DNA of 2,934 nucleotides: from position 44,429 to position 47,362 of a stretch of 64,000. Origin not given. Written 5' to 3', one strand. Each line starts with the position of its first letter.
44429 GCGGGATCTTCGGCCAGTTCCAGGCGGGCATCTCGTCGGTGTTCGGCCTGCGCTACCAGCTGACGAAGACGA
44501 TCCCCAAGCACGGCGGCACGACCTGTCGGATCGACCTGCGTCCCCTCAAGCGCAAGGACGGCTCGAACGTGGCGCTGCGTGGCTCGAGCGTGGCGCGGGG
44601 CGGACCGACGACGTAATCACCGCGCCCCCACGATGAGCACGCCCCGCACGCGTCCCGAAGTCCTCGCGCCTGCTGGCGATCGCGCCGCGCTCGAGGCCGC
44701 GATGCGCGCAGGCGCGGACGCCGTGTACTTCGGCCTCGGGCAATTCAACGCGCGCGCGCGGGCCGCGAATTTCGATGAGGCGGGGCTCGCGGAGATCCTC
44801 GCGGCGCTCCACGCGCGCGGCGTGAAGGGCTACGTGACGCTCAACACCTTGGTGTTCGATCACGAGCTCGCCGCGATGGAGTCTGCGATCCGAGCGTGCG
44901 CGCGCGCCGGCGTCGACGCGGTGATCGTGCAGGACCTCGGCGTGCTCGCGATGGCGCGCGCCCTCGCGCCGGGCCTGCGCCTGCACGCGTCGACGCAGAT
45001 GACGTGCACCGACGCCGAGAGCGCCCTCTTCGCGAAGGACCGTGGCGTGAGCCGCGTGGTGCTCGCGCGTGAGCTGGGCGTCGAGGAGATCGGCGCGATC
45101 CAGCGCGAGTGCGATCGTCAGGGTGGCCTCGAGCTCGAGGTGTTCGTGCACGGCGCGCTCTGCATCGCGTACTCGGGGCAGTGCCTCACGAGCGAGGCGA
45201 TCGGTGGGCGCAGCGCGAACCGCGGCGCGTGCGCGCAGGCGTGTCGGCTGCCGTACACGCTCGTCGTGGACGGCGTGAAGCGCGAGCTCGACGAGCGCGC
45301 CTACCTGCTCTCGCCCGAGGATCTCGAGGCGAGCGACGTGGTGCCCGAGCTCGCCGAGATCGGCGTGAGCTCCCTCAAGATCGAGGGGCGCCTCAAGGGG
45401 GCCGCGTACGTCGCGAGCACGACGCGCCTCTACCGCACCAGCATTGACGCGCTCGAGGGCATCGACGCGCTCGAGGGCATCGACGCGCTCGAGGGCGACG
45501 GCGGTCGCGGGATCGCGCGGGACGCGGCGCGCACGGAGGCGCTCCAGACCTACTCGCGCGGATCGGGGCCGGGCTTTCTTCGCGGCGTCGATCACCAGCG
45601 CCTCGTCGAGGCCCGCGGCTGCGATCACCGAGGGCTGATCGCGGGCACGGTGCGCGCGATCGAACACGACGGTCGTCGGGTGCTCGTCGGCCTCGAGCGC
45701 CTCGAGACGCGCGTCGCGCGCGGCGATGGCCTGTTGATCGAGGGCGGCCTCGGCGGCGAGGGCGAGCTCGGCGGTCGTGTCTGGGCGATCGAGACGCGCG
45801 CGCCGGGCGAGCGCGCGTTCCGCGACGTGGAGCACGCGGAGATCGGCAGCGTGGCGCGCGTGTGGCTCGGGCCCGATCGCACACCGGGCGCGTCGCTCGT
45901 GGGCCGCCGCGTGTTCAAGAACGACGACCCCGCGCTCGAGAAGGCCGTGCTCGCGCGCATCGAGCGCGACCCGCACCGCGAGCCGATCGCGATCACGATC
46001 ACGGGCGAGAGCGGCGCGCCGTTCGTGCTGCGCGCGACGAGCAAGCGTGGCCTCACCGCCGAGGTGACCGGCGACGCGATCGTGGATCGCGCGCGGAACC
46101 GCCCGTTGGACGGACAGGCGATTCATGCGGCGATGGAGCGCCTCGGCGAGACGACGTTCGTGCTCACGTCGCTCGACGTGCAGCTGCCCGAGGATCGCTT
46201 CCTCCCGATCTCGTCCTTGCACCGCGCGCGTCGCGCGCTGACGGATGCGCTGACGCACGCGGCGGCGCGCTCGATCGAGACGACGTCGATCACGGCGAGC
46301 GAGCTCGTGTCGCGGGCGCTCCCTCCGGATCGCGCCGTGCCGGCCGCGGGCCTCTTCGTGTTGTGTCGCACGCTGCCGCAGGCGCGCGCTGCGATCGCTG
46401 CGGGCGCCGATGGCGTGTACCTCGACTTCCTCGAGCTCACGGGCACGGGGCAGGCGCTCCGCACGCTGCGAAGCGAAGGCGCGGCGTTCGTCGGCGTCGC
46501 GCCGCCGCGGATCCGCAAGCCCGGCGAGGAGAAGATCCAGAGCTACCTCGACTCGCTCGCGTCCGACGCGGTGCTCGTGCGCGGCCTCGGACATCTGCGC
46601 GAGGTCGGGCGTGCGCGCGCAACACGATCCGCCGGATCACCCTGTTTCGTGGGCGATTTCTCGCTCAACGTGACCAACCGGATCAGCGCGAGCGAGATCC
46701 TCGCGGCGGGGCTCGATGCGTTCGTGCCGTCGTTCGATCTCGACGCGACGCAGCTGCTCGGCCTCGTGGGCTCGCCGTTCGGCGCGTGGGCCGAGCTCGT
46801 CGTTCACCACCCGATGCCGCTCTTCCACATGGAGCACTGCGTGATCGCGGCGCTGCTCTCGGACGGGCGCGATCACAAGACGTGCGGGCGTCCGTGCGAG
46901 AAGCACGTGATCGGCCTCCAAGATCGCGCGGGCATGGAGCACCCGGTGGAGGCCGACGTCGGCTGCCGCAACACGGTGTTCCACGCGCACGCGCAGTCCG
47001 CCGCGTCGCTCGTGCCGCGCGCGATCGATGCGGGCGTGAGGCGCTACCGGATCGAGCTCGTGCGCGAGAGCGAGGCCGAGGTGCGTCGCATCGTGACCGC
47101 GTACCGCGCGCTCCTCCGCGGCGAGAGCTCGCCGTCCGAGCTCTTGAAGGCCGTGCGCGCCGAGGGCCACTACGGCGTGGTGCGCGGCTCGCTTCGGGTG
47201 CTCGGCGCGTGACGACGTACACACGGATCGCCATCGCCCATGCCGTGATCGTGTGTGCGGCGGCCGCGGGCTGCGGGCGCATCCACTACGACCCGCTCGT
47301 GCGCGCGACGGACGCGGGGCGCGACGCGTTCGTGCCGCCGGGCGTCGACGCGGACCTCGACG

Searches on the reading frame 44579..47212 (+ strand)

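Call 29: search_protein_families(library=pfam, proteins=[window:44579-47212:+], max_evalue=0.001)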
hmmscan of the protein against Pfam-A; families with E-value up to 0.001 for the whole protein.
window:44579-47212:+ (877 aa): 2 families
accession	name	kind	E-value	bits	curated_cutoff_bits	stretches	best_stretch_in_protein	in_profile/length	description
PF01136.24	Peptidase_U32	-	1.6e-81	273.5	22.4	2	98-293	2-199/233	Peptidase family U32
PF12392.13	DUF3656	-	4.9e-19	69.5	22.1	1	445-561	1-107/109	Collagenase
